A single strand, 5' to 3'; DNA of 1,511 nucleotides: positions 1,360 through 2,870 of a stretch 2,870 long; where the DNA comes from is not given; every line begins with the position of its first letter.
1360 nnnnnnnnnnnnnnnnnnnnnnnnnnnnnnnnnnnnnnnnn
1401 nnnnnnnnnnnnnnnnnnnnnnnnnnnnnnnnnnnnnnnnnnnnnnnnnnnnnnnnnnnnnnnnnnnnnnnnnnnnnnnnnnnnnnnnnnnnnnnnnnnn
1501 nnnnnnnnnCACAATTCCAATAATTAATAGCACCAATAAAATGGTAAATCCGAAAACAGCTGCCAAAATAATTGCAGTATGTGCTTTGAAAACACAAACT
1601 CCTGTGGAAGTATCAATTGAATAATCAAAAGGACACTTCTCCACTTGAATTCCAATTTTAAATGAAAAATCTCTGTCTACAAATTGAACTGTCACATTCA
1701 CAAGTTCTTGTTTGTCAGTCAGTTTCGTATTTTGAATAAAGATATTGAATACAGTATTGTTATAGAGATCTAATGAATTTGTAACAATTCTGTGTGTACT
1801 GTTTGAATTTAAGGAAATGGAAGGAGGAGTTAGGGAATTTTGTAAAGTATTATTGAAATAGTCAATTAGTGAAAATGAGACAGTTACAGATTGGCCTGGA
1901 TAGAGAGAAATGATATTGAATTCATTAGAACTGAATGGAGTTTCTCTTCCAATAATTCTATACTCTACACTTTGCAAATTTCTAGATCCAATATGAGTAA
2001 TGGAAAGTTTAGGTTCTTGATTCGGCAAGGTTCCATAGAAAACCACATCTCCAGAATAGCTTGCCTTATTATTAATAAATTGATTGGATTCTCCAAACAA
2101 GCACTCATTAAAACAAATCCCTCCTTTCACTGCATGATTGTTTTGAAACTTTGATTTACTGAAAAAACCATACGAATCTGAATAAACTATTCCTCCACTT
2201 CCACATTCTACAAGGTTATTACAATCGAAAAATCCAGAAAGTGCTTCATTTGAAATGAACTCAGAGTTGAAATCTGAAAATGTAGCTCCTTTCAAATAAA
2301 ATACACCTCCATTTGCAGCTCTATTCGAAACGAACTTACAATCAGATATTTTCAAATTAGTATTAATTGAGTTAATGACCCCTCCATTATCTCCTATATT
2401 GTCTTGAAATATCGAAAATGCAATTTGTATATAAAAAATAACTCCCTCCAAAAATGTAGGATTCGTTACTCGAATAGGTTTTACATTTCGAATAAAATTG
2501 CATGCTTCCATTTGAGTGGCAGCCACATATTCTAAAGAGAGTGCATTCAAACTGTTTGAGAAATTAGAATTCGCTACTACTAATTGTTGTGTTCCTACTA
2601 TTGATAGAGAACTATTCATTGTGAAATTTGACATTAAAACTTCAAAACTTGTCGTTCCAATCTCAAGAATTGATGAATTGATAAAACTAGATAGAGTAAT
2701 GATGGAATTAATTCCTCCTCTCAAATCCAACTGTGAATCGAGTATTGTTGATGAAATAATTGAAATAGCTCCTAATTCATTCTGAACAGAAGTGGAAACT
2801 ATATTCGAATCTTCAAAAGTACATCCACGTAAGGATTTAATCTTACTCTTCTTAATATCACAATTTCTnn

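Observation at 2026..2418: Bacterial-type Pmp repeats in a eukaryotic intron-containing gene, a candidate for ancient horizontal acquisition or convergent beta-helix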

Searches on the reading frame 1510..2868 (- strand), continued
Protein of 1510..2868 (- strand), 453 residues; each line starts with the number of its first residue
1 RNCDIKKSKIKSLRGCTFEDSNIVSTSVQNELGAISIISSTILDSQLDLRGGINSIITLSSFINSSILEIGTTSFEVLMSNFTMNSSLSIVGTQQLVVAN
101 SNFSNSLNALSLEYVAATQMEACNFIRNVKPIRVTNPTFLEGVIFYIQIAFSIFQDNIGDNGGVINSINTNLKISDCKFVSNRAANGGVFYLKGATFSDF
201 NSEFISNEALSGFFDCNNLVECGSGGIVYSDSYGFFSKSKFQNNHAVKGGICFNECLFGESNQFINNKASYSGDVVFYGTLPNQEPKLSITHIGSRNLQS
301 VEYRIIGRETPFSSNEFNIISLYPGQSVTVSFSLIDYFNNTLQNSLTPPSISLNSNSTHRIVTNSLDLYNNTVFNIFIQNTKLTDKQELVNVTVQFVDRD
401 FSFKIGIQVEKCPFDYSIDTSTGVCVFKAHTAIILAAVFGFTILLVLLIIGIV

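Call 47: fold_search(model_id=the predicted structure, library=pdb)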
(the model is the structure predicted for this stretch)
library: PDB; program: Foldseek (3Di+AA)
matches with E <= 10: 360; with E <= 0.001: 0
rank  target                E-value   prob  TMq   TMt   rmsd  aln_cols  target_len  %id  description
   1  5w6f_A                1.8e-03  1.00  0.27  0.20  11.3       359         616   12  Crystal structure of Bacteriophage CBA120 tailspike protein 3 (TSP3, orf212) (released 2018-10-24)
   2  6nw9_C                2.3e-03  0.98  0.21  0.16  12.9       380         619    9  CRYSTAL STRUCTURE OF A TAILSPIKE PROTEIN 3 (TSP3, ORF212) FROM ESCHERICHIA COLI O157:H7 BACTERIOPHAGE CBA120 (released 2019-06-05)
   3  6nw9_B                2.8e-03  1.00  0.28  0.21  10.1       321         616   12  CRYSTAL STRUCTURE OF A TAILSPIKE PROTEIN 3 (TSP3, ORF212) FROM ESCHERICHIA COLI O157:H7 BACTERIOPHAGE CBA120 (released 2019-06-05)
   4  7o7a_B                4.1e-03  1.00  0.30  0.32  10.7       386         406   11  Structure of the PL6 family alginate lyase Pedsa0632 from Pseudopedobacter saltans (released 2021-07-28)
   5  7o7a_A                6.8e-03  1.00  0.31  0.33  10.2       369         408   12  Structure of the PL6 family alginate lyase Pedsa0632 from Pseudopedobacter saltans (released 2021-07-28)
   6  3riq                  7.5e-03  0.80  0.28  0.23  15.7       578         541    9  Siphovirus 9NA tailspike receptor binding domain (released 2012-02-29)
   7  4c2l_A                8.7e-03  0.99  0.31  0.35   9.9       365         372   10  Crystal structure of endo-xylogalacturonan hydrolase from Aspergillus tubingensis (released 2013-09-25)
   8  9cdu_C                1.1e-02  0.99  0.28  0.28   8.7       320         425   15  Crystal Structure of Rhombotarget A-peptide Complex (released 2025-07-02)
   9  7o7t                  1.4e-02  1.00  0.34  0.21   8.2       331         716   11  Structure of the PL6 family alginate lyase Patl3640 from Pseudoalteromonas atlantica T6c in complex with 4-deoxy-L-eryth (released 2021-07-28)
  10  9ozl_B                1.4e-02  0.51  0.17  0.20  13.9       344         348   10  Crystal structure of the polysaccharide lyase RbmB from Vibrio cholerae (released 2026-03-11)
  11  9i4f_A                1.6e-02  0.47  0.20  0.16  12.6       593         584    9  Blood Type B-converting alpha-1,3-galactosidase PpaGal from Pedobacter panaciterrae in its apo form (released 2025-03-12)
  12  9ozd_A                1.7e-02  0.85  0.22  0.25  12.4       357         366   11  Crystal structure of the polysaccharide lyase RbmB from Vibrio cholerae bound to Vibrio Polysaccharide (released 2026-03-11)
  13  7vul_A                1.9e-02  0.75  0.23  0.17  13.0       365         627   11  Structure of Klebsiella Phage P560 depolymerase (released 2022-11-16)
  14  7xz9_A                2.1e-02  0.66  0.22  0.21  12.3       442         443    6  Mutant (E236A) of the N-terminal domain of fucoidan lyase FdlA (released 2022-09-28)
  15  7o84_A                2.4e-02  0.98  0.34  0.35  10.1       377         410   12  Structure of the PL6 family alginate lyase Pedsa0632 from Pseudopedobacter saltans in complex with substrate (released 2021-07-28)
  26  9bev_A                3.4e-02  0.85  0.24  0.19  11.8       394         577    7  Structure of GH110A in complex with a lambda-carrageenan oligosaccharide (released 2025-08-27)
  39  9cdu_A                5.6e-02  0.97  0.27  0.26   9.8       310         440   14  Crystal Structure of Rhombotarget A-peptide Complex (released 2025-07-02)
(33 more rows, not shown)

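Call 61: search_solved_structures(query=A1, max_evalue=1, show_alignments=2)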
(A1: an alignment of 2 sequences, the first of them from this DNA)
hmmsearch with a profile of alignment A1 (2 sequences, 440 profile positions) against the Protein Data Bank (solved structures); distinct sequences matched with E-value up to 1: 0.

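Call 68: search_protein_families(library=pfam, proteins=[P0046, P0014, P0031, P0032], max_evalue=0.01)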
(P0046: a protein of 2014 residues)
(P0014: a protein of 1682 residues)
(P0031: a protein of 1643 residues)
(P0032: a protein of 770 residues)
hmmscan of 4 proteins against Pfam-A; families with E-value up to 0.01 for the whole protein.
P0046 (2014 aa): 1 family
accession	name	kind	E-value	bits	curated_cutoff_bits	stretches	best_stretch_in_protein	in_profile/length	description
PF02415.23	Chlam_PMP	-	6.9e-20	69.4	20.6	0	333-349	1-17/19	Chlamydia polymorphic membrane protein (Chlamydia_PMP) repeat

P0014 (1682 aa): 1 family
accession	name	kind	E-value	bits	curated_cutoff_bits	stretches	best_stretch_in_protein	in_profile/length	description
PF02415.23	Chlam_PMP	-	2.9e-08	33.5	20.6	0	206-222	1-18/19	Chlamydia polymorphic membrane protein (Chlamydia_PMP) repeat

P0031 (1643 aa): 2 families
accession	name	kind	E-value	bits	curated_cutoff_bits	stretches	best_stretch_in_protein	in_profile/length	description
PF02415.23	Chlam_PMP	-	6e-18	63.4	20.6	0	586-602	2-18/19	Chlamydia polymorphic membrane protein (Chlamydia_PMP) repeat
PF13229.12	Beta_helix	-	8.1e-10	39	25.9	2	360-536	7-158/158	Right handed beta helix region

P0032 (770 aa): 1 family
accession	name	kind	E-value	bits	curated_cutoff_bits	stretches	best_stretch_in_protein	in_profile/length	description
PF02415.23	Chlam_PMP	-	1.2e-22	77.9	20.6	0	324-341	1-18/19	Chlamydia polymorphic membrane protein (Chlamydia_PMP) repeat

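Call 72: find_encoding_contigs(protein=P0003, flank=8000, max_places=1)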
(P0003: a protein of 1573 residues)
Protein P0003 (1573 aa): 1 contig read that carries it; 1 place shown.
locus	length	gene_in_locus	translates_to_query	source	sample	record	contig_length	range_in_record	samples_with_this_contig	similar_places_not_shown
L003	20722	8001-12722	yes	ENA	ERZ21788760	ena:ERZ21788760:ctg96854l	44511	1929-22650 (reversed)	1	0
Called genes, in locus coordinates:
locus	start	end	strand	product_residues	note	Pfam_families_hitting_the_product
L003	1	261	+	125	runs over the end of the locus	-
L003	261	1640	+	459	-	-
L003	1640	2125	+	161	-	-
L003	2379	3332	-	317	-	-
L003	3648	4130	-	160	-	PF00653:BIR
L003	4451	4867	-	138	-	-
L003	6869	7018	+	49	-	-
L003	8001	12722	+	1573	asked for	PF02415:Chlam_PMP (faint), PF13229:Beta_helix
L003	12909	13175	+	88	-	-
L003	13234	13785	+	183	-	PF13855:LRR_8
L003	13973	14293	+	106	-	-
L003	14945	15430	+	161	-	-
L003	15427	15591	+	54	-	-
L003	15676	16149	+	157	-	-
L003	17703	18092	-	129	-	-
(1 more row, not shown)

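Call 73: find_encoding_contigs(protein=P0153, flank=8000, max_places=1)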
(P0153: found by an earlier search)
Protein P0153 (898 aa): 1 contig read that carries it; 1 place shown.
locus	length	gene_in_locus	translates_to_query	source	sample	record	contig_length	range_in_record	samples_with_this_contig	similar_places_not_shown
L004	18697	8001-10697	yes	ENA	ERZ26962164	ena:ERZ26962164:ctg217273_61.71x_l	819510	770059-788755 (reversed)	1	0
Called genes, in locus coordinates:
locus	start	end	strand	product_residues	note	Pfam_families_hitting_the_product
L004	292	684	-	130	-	-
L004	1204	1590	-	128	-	-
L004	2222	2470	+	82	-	-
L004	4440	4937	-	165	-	-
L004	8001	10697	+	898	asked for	PF02415:Chlam_PMP (faint)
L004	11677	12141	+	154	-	-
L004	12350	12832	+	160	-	-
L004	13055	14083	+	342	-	-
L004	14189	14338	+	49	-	-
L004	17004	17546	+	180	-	-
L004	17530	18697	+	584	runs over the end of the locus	-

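Call 74: find_encoding_contigs(protein=P0032, flank=8000, max_places=1)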
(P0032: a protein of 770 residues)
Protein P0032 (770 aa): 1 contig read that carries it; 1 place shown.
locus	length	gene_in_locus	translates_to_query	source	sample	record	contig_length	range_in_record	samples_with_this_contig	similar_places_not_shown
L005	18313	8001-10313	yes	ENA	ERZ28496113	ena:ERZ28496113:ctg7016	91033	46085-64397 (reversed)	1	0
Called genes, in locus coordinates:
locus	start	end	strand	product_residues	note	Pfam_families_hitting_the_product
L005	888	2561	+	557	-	PF12813:XPG_I_2 (weak), PF27698:Asteroid_N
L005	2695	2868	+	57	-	-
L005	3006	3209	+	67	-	-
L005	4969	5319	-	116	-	-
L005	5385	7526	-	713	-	-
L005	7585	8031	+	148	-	-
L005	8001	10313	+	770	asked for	PF02415:Chlam_PMP (faint)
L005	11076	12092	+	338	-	-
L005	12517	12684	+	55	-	-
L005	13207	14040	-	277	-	PF01094:ANF_receptor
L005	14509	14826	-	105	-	-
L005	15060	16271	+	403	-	-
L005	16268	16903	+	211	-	-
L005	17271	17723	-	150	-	-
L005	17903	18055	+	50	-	-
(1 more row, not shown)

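Call 78: find_encoding_contigs(protein=P0115, flank=8000, max_places=1)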
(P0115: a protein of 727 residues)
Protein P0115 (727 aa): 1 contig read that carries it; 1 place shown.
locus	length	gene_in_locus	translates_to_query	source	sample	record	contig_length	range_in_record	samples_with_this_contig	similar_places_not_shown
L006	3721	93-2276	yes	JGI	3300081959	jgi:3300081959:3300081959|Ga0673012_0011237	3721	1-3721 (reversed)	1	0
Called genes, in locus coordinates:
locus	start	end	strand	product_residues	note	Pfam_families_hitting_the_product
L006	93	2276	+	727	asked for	PF02415:Chlam_PMP (faint)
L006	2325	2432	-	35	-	-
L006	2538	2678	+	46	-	-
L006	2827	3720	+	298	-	?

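Call 79: find_encoding_contigs(protein=P0044, flank=8000, max_places=1)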
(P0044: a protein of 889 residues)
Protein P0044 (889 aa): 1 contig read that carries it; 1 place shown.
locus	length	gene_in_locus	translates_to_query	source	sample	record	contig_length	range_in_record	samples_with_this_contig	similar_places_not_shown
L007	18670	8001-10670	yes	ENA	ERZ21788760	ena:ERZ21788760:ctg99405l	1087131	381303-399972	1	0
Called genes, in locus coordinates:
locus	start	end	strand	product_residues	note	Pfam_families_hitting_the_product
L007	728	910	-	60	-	-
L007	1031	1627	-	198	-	-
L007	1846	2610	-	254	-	PF25898:LolA_2nd_metazoa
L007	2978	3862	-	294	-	PF25898:LolA_2nd_metazoa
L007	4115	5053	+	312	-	PF25898:LolA_2nd_metazoa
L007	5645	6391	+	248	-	PF25898:LolA_2nd_metazoa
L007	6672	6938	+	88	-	-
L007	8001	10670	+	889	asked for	PF02415:Chlam_PMP (faint)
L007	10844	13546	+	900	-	PF02415:Chlam_PMP (faint)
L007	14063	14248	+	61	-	-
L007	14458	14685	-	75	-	-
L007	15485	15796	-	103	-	-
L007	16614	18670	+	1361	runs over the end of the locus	-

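Call 80: find_encoding_contigs(protein=P0023, flank=8000, max_places=1)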
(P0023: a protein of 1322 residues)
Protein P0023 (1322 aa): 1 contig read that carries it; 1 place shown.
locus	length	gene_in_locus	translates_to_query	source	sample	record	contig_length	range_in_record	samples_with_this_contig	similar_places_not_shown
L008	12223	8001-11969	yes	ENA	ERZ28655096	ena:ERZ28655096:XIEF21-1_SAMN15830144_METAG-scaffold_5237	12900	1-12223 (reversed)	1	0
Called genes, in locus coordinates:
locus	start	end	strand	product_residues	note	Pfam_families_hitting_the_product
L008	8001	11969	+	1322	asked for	PF16640:Big_3_5 (weak), PF02415:Chlam_PMP (faint), PF16640:Big_3_5 (weak)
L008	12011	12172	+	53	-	-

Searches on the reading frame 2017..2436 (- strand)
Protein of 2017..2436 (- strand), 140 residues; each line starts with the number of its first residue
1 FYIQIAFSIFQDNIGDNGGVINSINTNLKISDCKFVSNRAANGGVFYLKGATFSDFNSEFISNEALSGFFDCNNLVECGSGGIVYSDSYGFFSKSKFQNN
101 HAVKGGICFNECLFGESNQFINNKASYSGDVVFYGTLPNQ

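Call 14: search_protein_families(library=pfam, proteins=[window:2032-2418:-], max_evalue=10)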
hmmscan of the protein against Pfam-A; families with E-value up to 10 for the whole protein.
seq(129 aa): 2 families
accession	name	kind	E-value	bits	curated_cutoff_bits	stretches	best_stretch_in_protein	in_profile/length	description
PF24130.1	DUF7397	-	0.082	13.2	27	1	55-87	5-37/56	Family of unknown function (DUF7397)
PF02415.23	Chlam_PMP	-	0.15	12.9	20.6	0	27-41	2-17/19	Chlamydia polymorphic membrane protein (Chlamydia_PMP) repeat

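Call 35: find_homologous_proteins(query=A2, max_evalue=0.000001)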
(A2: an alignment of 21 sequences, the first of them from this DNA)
Query A2 (21 sequences) (140 aa, profile of the alignment): 42 proteins with E <= 0.000001 among 806 candidates.
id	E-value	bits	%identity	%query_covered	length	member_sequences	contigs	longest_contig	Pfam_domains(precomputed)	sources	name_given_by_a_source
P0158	3.5e-49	184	42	17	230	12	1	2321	PF02415.24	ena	-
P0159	1.4e-44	169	44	27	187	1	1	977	PF13229.13,PF02415.24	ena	-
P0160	4.9e-38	148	32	71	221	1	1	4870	PF13229.13,PF02415.24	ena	-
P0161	4.2e-34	135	31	84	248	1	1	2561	PF02415.24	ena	-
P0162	2.7e-33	132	36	39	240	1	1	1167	PF02415.24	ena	-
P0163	1.5e-32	130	36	39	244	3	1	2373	PF02415.24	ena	-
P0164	7.6e-31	124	31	89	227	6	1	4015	PF02415.24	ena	-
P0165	1.5e-30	123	29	90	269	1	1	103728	PF02415.24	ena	-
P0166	1.8e-29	120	29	50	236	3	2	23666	PF02415.24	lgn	-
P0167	6.9e-29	118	26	84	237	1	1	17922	PF02415.24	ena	-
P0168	3.8e-28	116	24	75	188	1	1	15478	PF13229.13,PF02415.24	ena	-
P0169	9.7e-28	114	33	36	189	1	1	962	PF13229.13,PF02415.24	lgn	-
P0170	1.3e-26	111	35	84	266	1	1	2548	PF02415.24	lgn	-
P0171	5.5e-26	109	27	73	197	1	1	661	PF02415.24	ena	-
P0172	1.0e-24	105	30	88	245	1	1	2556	PF02415.24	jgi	jgi:predicted outer membrane repeat protein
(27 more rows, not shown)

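Call 42: search_solved_structures(query=A2, max_evalue=1)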
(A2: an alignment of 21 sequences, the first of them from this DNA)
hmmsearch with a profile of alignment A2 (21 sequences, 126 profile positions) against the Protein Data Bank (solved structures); distinct sequences matched with E-value up to 1: 4.
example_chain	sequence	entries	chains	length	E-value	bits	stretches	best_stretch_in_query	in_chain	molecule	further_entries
7w5z_U2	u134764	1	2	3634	1.8e-20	76.3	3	8-104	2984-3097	Transmembrane protein, putative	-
9cdu_A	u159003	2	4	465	2.9e-11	46.5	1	14-103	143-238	Rhombotarget A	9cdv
2hv2_A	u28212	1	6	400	0.0026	20.8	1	22-104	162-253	Hypothetical protein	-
9y6s_4e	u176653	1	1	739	0.0028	20.7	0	41-101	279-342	Ribonuclease inhibitor-like protein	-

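Call 59: find_related_loci(query=window:2017-2436:-, collection=genome_contigs, flank=1000)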
Query seq(140 aa) (140 aa) in genome_contigs; peptide patterns used: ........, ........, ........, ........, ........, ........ (x = any residue, [..] = any of these).
125 stretches matched a pattern, but none encodes a relative of the query by tblastn (E <= 1e-3).

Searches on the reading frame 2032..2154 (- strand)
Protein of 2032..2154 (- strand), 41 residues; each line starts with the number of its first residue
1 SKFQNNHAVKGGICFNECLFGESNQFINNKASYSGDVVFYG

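Call 14: search_protein_families(library=pfam, proteins=[window:2032-2154:-], max_evalue=10)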
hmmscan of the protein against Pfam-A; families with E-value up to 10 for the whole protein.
seq(41 aa): 2 families
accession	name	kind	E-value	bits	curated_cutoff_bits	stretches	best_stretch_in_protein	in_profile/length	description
PF02415.23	Chlam_PMP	-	0.058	14.1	20.6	1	3-12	4-14/19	Chlamydia polymorphic membrane protein (Chlamydia_PMP) repeat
PF23504.1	YodE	-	0.21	11.6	27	1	8-38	11-37/48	YodE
